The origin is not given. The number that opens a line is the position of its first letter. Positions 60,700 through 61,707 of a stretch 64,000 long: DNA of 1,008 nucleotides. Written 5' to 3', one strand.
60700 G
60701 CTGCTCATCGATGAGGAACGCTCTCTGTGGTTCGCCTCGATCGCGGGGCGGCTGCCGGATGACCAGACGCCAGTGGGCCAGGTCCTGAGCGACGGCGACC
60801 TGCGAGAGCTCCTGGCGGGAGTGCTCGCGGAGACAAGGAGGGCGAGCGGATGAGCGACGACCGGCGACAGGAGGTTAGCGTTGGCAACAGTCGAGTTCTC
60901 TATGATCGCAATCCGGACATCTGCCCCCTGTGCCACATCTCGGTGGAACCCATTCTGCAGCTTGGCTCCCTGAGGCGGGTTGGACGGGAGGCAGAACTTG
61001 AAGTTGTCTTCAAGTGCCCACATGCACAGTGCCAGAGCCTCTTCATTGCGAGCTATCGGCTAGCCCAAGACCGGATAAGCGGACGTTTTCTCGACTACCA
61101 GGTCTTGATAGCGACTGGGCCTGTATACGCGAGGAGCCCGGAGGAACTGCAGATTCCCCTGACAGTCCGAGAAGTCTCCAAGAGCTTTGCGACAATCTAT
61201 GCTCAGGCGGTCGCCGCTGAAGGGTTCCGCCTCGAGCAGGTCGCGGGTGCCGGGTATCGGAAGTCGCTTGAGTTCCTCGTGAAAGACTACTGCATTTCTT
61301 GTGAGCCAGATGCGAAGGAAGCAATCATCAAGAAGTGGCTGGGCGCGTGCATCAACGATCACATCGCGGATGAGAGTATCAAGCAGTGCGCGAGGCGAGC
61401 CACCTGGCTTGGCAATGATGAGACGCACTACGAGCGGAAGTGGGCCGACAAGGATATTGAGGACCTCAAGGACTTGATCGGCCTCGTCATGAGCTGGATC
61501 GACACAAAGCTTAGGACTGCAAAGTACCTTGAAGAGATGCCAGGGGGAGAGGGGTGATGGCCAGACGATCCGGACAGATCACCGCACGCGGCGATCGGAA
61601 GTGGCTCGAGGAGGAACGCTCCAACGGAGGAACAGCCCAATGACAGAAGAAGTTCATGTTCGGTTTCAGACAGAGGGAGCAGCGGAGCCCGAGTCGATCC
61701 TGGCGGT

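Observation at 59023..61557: Tightly coupled RHH + four-gene operon with a 2-TM protein and a zinc-ribbon/DUF4145 protein: candidate uncharacterised defence or abortive-infection module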

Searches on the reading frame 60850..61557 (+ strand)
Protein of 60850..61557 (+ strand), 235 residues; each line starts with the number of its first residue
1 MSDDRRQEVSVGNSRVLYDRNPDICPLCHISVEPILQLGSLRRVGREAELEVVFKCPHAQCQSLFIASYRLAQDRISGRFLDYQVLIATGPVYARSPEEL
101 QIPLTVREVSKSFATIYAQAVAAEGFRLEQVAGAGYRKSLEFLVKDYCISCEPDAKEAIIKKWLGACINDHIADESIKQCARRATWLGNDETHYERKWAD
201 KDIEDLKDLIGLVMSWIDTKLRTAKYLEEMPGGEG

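Call 3: search_protein_families(library=pfam, proteins=[window:60850-61557:+], max_evalue=1)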
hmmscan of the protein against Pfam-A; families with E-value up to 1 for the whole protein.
window:60850-61557:+ (235 aa): 1 family
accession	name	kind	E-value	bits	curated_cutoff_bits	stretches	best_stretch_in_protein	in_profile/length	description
PF13643.11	DUF4145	-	0.012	16.1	23.1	1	132-208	14-85/88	Domain of unknown function (DUF4145)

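Call 4: search_protein_families(library=padloc, proteins=[window:60850-61557:+], max_evalue=1)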
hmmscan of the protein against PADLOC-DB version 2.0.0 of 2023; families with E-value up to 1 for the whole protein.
window:60850-61557:+ (235 aa): 0 families

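Call 5: search_protein_families(library=phrogs, proteins=[window:60850-61557:+], max_evalue=1)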
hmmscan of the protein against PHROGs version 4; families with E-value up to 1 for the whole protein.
window:60850-61557:+ (235 aa): 1 family
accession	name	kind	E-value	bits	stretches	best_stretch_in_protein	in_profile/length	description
phrog_1305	-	DNA, RNA and nucleotide metabolism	4.5e-36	125.4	1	20-224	14-212/226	DNA binding protein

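Call 6: search_protein_families(library=ncbifam, proteins=[window:60850-61557:+], max_evalue=1)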
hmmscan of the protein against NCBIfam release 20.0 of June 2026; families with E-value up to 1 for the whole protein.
window:60850-61557:+ (235 aa): 0 families

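Call 10: find_homologous_proteins(query=window:60850-61557:+)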
Query window:60850-61557:+ (235 aa): 743 proteins with E <= 0.001 among 1287 candidates; the best 120 are listed.
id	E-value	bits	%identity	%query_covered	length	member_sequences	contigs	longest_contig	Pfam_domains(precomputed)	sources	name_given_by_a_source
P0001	3.1e-155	533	100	100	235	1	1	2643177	-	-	-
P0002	4.4e-65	238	51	95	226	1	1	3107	-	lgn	-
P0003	6.6e-63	230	49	94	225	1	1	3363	-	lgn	-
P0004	1.3e-62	229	49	95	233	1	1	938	-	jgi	-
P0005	3.1e-62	228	53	91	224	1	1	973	-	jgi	jgi:hypothetical protein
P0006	1.3e-60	223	49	94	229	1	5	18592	-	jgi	jgi:hypothetical protein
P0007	3.5e-60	222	48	94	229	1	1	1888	-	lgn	-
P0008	5.4e-60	221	48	94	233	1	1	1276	-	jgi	-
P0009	6.9e-59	217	47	94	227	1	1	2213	-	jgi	jgi:hypothetical protein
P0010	1.1e-58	217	48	95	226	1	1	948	-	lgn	-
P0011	1.7e-58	216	46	95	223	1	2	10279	-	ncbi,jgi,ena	ncbi:MAG: hypothetical protein ABSC53_13680 [Bacteroidota bacterium]|jgi:hypothetical protein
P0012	1.7e-58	216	47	94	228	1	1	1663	-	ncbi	-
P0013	8.9e-58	214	46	95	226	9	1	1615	-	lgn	-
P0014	1.0e-57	214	47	95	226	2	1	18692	-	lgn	-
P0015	1.4e-57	213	46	95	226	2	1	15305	-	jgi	jgi:hypothetical protein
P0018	1.1e-56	210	49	95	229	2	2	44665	-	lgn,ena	-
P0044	1.0e-52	197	46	90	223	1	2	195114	-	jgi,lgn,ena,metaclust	metaclust:\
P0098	5.1e-49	185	49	83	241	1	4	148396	-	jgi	jgi:hypothetical protein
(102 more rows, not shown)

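Call 11: search_dna_similar(query=window:60850-61554:+, collection=phages, mode=protein, max_rows=30)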
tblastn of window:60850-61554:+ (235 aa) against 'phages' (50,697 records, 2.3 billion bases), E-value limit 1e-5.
Records with a match: 47; places in all: 47; records where one place covers at least 80% of the query: 34.
Best place of each record, by identity: 60-80% 1; <60% 46.
By first word of the organism name: Streptococcus 37; Anaerostipes 3; Aeribacillus 2; Staphylococcus 2; Lactiplantibacillus 1; Lactobacillus 1; Bacteriophage 1.
By host as written in the record: Anaerostipes caccae DA844 3; Aeribacillus pallidus 2; - 2; Streptococcus pneumoniae 08B03577 2; Streptococcus pneumoniae 09B07772 2; Streptococcus mitis SK137 2; Staphylococcus saprophyticus 2; Streptococcus mitis SF100 2; and 30 more.
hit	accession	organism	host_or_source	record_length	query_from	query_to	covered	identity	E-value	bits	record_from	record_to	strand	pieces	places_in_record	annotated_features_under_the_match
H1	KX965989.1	Aeribacillus phage AP45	Aeribacillus pallidus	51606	1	230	98%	39.6%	6e-50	180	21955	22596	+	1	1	hypothetical protein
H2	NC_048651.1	Aeribacillus phage AP45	Aeribacillus pallidus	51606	1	230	98%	39.6%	6e-50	180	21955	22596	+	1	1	DNA binding protein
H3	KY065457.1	Streptococcus phage IPP16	Streptococcus pneumoniae 48/2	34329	23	222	85%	36.3%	8e-27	113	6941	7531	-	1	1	hypothetical protein (x2)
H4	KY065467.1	Streptococcus phage IPP26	Streptococcus pneumoniae 43/3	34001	23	222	85%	35.8%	1e-25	110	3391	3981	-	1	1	hypothetical protein (x2)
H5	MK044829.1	Streptococcus phage 109751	-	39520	23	222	85%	35.8%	1e-25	110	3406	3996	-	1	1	hypothetical protein (x2)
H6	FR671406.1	Streptococcus phage 040922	Streptococcus pneumoniae, strain 04-0922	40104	23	222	85%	35.8%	1e-25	110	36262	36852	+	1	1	Phage protein (x2)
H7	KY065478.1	Streptococcus phage IPP38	Streptococcus pneumoniae GA47373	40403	23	222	85%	35.8%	1e-25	110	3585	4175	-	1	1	hypothetical protein (x2)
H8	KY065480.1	Streptococcus phage IPP40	Streptococcus pneumoniae Ala243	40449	23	222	85%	35.8%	1e-25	110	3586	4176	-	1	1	hypothetical protein (x2)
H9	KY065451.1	Streptococcus phage IPP9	Streptococcus pneumoniae Finland6B-12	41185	23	222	85%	35.8%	1e-25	110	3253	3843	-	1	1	hypothetical protein (x2)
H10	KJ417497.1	Streptococcus phage Spn1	Streptococcus pneumoniae P1121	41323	23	222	85%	35.8%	1e-25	110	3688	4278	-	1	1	hypothetical protein (x2)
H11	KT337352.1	Streptococcus phage phiARI0460-1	Streptococcus pneumoniae 08B03577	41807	23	222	85%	35.8%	1e-25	110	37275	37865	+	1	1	DUF4145 domain protein | hypothetical protein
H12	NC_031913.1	Streptococcus phage phiARI0460-1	Streptococcus pneumoniae 08B03577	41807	23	222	85%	35.8%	1e-25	110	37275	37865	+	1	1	DNA binding protein | hypothetical protein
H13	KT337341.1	Streptococcus phage phiARI0131-1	Streptococcus pneumoniae 09B07772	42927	23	222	85%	35.8%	1e-25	110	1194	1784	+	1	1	hypothetical protein (x2)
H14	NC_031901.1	Streptococcus phage phiARI0131-1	Streptococcus pneumoniae 09B07772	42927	23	222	85%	35.8%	1e-25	110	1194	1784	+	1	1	DNA binding protein | hypothetical protein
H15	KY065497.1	Streptococcus phage IPP61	Streptococcus pneumoniae 18C/3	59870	23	222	85%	35.8%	1e-25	110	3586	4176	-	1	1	hypothetical protein (x2)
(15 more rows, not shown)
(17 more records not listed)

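Call 13: get_annotated_region(hit=H2, flank=5000)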
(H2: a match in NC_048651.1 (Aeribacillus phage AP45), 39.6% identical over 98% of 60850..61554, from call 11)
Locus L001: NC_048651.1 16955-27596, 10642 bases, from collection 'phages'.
description: Aeribacillus phage AP45, complete genome.
organism: Aeribacillus phage AP45 (NCBI taxid 1913112)
taxonomy: Viruses; Duplodnaviria; Heunggongvirae; Uroviricota; Caudoviricetes; Kamchatkavirus; Kamchatkavirus AP45
host: Aeribacillus pallidus; source: -; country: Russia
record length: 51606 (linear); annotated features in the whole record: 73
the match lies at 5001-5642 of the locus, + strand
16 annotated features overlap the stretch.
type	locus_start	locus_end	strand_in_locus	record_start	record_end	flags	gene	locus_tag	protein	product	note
CDS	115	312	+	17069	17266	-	-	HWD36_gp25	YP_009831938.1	XtrA/YqaO family protein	-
CDS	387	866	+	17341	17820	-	-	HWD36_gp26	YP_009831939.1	hypothetical protein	-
CDS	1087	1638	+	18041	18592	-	-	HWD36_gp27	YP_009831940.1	RNA polymerase sigma factor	-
CDS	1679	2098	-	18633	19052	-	-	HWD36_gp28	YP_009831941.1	toxin-antitoxin system HicB-like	-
CDS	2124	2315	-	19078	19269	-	-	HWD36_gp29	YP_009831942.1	type II toxin-antitoxin system HicA family toxin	-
CDS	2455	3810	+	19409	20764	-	-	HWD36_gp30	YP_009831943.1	tail protein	-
CDS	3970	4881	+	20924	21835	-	-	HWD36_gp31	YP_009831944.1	nuclease-related domain protein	-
CDS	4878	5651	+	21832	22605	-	-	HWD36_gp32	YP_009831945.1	DNA binding protein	-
CDS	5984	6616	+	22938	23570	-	-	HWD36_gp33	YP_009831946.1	hypothetical protein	-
CDS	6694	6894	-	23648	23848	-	-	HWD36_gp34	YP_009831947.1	hypothetical protein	-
CDS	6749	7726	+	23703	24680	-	-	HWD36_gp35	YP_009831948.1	hypothetical protein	-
CDS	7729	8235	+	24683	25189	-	-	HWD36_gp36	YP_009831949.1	hypothetical protein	-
CDS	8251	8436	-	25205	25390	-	-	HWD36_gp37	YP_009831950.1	terminase small subunit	-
CDS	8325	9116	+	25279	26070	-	-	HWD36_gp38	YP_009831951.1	terminase small subunit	-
CDS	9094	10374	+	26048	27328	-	-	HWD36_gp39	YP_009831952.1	terminase large subunit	-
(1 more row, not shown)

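Call 14: get_annotated_region(hit=H12, flank=5000)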
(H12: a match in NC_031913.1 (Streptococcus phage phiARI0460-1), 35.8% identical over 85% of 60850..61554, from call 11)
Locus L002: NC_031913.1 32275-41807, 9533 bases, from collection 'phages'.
description: Streptococcus phage phiARI0460-1, complete genome.
organism: Streptococcus phage phiARI0460-1 (NCBI taxid 1701824)
taxonomy: Viruses; Duplodnaviria; Heunggongvirae; Uroviricota; Caudoviricetes
host: Streptococcus pneumoniae 08B03577; source: -; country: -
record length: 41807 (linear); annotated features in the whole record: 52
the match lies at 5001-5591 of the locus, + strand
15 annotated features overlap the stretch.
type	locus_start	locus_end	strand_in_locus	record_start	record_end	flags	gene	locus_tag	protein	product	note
CDS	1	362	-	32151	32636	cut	-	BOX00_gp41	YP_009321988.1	hypothetical protein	-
CDS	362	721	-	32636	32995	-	-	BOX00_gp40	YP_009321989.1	hypothetical protein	-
CDS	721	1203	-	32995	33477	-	-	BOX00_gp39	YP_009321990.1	Mu Gam-like end protection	Sipho_Gp157 domain protein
CDS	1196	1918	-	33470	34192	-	-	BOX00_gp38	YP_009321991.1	HNH endonuclease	-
CDS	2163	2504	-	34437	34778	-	-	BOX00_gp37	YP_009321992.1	transcriptional regulator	-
CDS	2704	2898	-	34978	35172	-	-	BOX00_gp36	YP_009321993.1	hypothetical protein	-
CDS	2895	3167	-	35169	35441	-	-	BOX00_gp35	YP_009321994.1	hypothetical protein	-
CDS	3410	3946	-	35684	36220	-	-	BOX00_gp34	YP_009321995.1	hypothetical protein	-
CDS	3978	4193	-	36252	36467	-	-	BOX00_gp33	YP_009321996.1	transcriptional repressor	-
CDS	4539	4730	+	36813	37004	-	-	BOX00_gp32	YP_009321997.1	hypothetical protein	-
CDS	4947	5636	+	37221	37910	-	-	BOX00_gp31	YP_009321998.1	DNA binding protein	-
CDS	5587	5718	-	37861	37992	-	-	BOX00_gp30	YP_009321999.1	hypothetical protein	-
CDS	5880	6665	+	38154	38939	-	-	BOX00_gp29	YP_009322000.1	transcriptional regulator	-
CDS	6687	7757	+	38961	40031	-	-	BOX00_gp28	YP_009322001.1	hypothetical protein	-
CDS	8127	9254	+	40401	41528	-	-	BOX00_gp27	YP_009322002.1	integrase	-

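Call 20: find_encoding_contigs(protein=P0002, flank=4000, max_places=2)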
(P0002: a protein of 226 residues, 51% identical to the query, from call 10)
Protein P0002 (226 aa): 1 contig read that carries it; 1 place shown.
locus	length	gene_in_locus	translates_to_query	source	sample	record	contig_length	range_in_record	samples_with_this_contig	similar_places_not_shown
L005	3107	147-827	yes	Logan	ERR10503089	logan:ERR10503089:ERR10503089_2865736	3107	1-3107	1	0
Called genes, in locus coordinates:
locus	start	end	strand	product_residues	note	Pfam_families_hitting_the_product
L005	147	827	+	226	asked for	-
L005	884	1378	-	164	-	-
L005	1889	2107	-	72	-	-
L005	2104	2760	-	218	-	-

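Call 21: find_encoding_contigs(protein=P0006, flank=5000, max_places=2)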
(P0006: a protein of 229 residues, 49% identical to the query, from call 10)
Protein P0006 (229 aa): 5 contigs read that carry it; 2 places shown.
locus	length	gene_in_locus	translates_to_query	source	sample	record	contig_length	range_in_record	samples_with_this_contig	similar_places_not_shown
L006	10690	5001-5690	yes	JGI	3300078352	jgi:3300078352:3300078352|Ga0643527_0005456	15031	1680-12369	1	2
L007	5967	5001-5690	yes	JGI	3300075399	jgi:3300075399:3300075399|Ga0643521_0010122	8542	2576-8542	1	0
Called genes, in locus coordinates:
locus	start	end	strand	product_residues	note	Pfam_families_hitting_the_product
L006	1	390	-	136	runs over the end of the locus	-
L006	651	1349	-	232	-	-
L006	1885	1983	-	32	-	-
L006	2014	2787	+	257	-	-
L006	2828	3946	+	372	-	-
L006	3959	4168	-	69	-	-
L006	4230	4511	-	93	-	-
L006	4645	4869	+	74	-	PF13560:HTH_31, PF12844:HTH_19 (weak), PF13443:HTH_26 (weak), PF01381:HTH_3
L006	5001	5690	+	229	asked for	-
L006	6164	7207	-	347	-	PF01548:DEDD_Tnp_IS110, PF02371:Transposase_20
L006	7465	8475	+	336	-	-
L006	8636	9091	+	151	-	-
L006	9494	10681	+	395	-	-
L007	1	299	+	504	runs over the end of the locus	-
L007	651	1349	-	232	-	-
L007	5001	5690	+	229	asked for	-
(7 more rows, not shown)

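Call 22: find_encoding_contigs(protein=P0018, flank=5000, max_places=2)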
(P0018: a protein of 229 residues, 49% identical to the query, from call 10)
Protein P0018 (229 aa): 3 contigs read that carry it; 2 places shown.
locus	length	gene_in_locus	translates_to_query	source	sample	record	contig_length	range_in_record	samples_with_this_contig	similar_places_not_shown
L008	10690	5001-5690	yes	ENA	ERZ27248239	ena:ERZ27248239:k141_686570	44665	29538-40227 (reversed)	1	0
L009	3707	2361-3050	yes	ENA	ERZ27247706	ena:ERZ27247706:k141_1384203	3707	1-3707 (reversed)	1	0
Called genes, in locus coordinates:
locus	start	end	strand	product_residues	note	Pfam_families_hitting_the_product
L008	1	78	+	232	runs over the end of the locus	PF07690:MFS_1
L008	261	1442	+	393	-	PF07690:MFS_1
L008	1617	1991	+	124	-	-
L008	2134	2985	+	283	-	-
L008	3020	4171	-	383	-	PF13011:LZ_Tnp_IS481, PF13384:HTH_23, PF13518:HTH_28, PF13565:HTH_32, PF00665:rve, PF13683:rve_3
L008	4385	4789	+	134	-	-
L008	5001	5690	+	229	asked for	-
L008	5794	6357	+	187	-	PF00313:CSD, PF08206:OB_RNB (weak)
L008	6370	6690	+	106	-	PF01527:HTH_Tnp_1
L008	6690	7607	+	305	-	PF13276:HTH_21, PF00665:rve, PF13683:rve_3, PF13333:rve_2 (weak)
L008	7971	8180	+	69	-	PF07650:KH_2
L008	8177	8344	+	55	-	PF03966:Trm112p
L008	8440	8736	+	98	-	-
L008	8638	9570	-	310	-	PF01073:3Beta_HSD, PF01370:Epimerase, PF02719:Polysacc_synt_2 (weak), PF04321:RmlD_sub_bind, PF05368:NmrA (faint), PF13460:NAD_binding_10, PF16363:GDP_Man_Dehyd, PF07993:NAD_binding_4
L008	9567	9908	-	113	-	-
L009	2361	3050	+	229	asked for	-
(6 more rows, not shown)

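Call 36: search_solved_structures(query=A2, max_evalue=10, show_alignments=3)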
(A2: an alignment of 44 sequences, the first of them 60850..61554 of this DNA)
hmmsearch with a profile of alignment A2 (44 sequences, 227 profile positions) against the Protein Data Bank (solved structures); distinct sequences matched with E-value up to 10: 5.
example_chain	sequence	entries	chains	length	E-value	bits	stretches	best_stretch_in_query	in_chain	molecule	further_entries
9i5t_5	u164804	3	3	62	0.3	13.8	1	42-95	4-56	Large ribosomal subunit protein bL33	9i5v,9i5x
8ovl_A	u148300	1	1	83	0.65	12.7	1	15-40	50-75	Copper-translocating P-type ATPase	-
3fd2_A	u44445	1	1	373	1.7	11.4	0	174-216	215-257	Site-specific DNA endonuclease I-MsoI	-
8grq_K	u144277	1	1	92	2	11.1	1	13-52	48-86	Breast cancer type 1 susceptibility protein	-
1jm7_A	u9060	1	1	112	3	10.6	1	13-52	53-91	BREAST CANCER TYPE 1 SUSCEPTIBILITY PROTEIN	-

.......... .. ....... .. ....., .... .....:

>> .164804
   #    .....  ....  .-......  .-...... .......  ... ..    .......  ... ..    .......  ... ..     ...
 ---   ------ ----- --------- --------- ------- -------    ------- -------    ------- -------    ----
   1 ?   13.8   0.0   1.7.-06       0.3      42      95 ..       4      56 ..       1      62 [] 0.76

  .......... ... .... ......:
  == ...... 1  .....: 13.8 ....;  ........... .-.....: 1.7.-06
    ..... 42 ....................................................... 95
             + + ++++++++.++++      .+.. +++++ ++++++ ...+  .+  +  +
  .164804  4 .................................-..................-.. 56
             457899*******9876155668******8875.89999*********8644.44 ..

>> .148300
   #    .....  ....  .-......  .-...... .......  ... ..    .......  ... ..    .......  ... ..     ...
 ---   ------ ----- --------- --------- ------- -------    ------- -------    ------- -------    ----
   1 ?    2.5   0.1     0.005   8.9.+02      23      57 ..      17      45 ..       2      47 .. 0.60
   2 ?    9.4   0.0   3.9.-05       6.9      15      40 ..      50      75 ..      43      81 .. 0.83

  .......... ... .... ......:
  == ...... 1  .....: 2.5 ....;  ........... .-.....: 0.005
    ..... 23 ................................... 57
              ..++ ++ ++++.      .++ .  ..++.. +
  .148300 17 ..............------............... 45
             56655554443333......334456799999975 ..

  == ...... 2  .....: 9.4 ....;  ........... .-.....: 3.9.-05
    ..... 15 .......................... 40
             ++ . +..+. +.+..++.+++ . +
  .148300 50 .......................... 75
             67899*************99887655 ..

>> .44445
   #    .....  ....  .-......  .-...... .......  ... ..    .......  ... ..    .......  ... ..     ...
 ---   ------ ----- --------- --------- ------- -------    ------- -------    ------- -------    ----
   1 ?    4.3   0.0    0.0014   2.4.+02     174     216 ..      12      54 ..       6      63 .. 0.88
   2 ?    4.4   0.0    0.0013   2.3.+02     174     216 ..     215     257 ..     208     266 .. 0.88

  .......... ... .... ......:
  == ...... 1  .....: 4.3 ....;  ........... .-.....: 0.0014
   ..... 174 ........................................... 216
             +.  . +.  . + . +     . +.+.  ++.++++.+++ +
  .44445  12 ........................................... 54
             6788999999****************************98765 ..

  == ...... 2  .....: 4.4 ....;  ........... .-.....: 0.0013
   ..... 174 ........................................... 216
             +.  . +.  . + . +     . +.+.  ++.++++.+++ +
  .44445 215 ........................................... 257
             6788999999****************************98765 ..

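Call 39: search_protein_families(library=padloc, alignment_id=A2, max_evalue=1)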
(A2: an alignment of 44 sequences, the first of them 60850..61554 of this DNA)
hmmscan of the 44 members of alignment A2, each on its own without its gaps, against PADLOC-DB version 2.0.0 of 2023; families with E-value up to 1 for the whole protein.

A. member 1, window:60850-61554:+ (235 aa): 0 families

B. families by the number of members that match (of 44 scanned): 5 families
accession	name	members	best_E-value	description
PDLC02263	AbiEi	1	0.0019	AbiEi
PDLC00063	GajA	1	0.0037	AAA ATPase domain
PDLC02022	Cas10_Id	1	0.0056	-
PDLC03011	peptidase_U41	1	0.0071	-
PDLC04264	PDC-M01B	1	0.03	-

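Call 59: predict_structure(alignment_id=A3)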
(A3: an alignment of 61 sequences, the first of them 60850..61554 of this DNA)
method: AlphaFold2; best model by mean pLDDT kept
length: 235 residues; sequences in the alignment: 61
mean_pLDDT: 92.3   pTM: 0.77
mean pLDDT of the five models: 92.3, 92.1, 91.7, 90.6, 90.1
residues with pLDDT >= 90: 184; 70-90: 38; 50-70: 12; < 50: 1
segments of 3 or more residues with pLDDT < 50: none
pLDDT, mean of each block of 10 residues (from residue 1): 81 96 94 98 92 97 96 83 92 70 96 95 88 96 98 98 98 98 94 81 95 98 97 75
secondary structure, 60 per line:
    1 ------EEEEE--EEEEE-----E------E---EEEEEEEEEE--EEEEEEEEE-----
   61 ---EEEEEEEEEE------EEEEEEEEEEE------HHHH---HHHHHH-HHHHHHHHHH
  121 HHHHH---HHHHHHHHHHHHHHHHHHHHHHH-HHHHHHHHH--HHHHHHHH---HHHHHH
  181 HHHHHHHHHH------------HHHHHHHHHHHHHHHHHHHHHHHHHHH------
elements in order: E7-11 E14-18 E35-44 E47-55 E64-73 E80-90 H97-100 H104-109 H111-125 H129-151 H153-161 H164-171 H175-190 H203-229

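Call 62: fold_search(model_id=the predicted structure, library=pdb)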
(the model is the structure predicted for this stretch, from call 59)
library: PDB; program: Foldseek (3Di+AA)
matches with E <= 10: 445; with E <= 0.001: 0
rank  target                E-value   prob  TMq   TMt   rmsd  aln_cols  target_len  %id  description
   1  1wol                  4.5e-02  0.99  0.33  0.56   5.2       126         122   14  Crystal Structure of ST0689, an archaeal HEPN homologue (released 2005-11-22)
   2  8tme_A                6.5e-02  0.16  0.15  0.11  19.0       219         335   10  Cryo-EM structure of CorA in complex with conformation-specific synthetic antibody C18 and 100 uM MgCl2, State MG0.1-1 (released 2025-02-12)
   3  5jrw_A                1.5e-01  0.18  0.17  0.13  19.2       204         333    9  Crystal structure of Thermotoga maritima mutant D89R/D253R (released 2017-01-25)
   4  8tmb_A                1.7e-01  0.14  0.16  0.12  18.8       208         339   10  Cryo-EM structure of CorA in complex with conformation-specific synthetic antibody C12 and 20 mM MgCl2, State MG20-1 (released 2025-02-12)
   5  8tmd_E                2.0e-01  0.11  0.14  0.10  19.3       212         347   10  Cryo-EM structure of CorA in complex with conformation-specific synthetic antibody C18 and 100 uM MgCl2, State MG0.1-1 (released 2025-02-12)
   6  5jrw_D                2.1e-01  0.09  0.13  0.10  20.1       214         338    9  Crystal structure of Thermotoga maritima mutant D89R/D253R (released 2017-01-25)
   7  8tmn_E                2.4e-01  0.10  0.14  0.10  19.8       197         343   11  Cryo-EM structure of magnesium depleted CorA in complex with conformation-specific synthetic antibody C18, State MGD-1 (released 2025-02-12)
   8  8tmc_B                2.6e-01  0.11  0.14  0.10  19.3       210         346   11  Cryo-EM structure of CorA in complex with conformation-specific synthetic antibody C12 and 20 mM MgCl2, State MG20-2 (released 2025-02-12)
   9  3bb9_B                3.1e-01  0.72  0.16  0.27   5.5        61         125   10  Crystal structure of a putative ketosteroid isomerase (sfri_1973) from shewanella frigidimarina ncimb 400 at 1.80 A re (released 2007-11-20)
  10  8tme_E                3.1e-01  0.08  0.14  0.10  19.6       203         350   11  Cryo-EM structure of CorA in complex with conformation-specific synthetic antibody C18 and 100 uM MgCl2, State MG0.1-1 (released 2025-02-12)
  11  4nqf_B                3.3e-01  0.91  0.37  0.54   8.4       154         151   12  Crystal structure of HEPN domain protein (released 2014-03-26)
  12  8tmc_A                3.3e-01  0.09  0.14  0.10  19.3       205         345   13  Cryo-EM structure of CorA in complex with conformation-specific synthetic antibody C12 and 20 mM MgCl2, State MG20-2 (released 2025-02-12)
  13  5jrw_C                3.4e-01  0.12  0.17  0.13  18.8       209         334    8  Crystal structure of Thermotoga maritima mutant D89R/D253R (released 2017-01-25)
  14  8v8v_D                3.4e-01  0.10  0.17  0.15  24.9       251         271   11  PI3Ka H1047R co-crystal structure with inhibitor in cryptic pocket near H1047R (compound 7). (released 2024-03-20)
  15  8tmc_E                3.4e-01  0.10  0.17  0.13  20.7       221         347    7  Cryo-EM structure of CorA in complex with conformation-specific synthetic antibody C12 and 20 mM MgCl2, State MG20-2 (released 2025-02-12)
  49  8yuf_A                1.5e+00  0.38  0.30  0.46   6.6       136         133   10  Crystal structure of HEPN (Q64A) toxin (released 2025-04-02)
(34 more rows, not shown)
